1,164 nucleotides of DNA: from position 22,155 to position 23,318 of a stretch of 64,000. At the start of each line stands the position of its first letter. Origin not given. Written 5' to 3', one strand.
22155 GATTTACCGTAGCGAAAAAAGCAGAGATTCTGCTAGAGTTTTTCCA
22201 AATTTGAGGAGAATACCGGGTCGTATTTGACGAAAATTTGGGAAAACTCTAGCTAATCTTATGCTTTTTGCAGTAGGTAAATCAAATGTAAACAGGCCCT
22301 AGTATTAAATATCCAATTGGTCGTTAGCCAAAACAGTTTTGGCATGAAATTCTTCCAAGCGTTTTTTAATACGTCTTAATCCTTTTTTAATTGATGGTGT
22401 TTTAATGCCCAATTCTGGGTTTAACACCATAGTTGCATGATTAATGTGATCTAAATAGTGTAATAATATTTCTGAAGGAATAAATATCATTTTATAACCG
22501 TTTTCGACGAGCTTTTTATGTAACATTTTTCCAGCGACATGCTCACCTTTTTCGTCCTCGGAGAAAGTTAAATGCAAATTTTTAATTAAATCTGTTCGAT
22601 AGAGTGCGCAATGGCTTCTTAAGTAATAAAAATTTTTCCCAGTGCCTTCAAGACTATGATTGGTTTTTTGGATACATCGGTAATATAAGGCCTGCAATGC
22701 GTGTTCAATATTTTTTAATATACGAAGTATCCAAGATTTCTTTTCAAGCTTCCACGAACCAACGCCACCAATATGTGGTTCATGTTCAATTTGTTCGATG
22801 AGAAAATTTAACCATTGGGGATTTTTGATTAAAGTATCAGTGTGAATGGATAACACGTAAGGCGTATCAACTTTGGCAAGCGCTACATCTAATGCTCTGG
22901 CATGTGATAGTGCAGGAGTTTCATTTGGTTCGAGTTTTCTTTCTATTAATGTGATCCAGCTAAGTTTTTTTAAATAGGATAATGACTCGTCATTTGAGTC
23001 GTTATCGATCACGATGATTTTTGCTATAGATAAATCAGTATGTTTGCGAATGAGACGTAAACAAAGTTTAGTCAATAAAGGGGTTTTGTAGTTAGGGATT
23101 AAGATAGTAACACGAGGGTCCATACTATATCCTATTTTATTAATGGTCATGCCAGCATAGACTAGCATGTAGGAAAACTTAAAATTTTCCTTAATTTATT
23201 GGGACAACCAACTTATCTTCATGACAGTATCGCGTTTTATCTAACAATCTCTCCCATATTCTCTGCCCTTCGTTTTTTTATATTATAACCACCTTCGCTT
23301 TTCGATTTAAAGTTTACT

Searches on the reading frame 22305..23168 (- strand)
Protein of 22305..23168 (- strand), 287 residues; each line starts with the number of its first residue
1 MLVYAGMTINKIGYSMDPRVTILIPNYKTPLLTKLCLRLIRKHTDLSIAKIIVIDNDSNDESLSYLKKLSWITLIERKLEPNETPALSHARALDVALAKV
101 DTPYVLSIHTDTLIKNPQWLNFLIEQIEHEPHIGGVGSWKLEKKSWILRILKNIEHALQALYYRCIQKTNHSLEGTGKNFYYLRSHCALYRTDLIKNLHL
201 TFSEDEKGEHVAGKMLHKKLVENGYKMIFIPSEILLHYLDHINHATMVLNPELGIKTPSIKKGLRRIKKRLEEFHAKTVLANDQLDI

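Call 28: find_encoding_contigs(protein=window:22305-23168:-, flank=10000, max_places=10)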
Protein window:22305-23168:- (287 aa): 1 contig read that carries it; 1 place shown.
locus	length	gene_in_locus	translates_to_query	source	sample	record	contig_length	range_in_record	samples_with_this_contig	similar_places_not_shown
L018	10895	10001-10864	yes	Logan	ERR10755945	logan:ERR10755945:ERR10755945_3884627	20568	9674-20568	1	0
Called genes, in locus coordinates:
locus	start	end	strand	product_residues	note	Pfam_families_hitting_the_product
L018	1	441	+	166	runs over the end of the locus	PF01782:RimM, PF05239:PRC, PF24986:PRC_RimM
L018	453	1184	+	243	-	PF01746:tRNA_m1G_MT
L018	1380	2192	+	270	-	PF13606:Ank_3 (faint), PF00023:Ank (faint), PF12796:Ank_2 (weak)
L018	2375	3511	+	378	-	PF13173:AAA_14, PF13635:DUF4143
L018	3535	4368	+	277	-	PF08501:Shikimate_dh_N, PF01488:Shikimate_DH (weak), PF18317:SDH_C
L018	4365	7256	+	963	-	PF00133:tRNA-synt_1, PF01921:tRNA-synt_1f (faint), PF09334:tRNA-synt_1g, PF13603:tRNA-synt_1_2, PF01406:tRNA-synt_1e (weak), PF09334:tRNA-synt_1g (weak), PF08264:Anticodon_1, PF06827:zf-FPG_IleRS (weak)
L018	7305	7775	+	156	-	PF01252:Peptidase_A8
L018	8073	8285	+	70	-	PF00313:CSD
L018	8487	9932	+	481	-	PF00270:DEAD, PF04851:ResIII, PF00271:Helicase_C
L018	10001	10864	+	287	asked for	PF00535:Glycos_transf_2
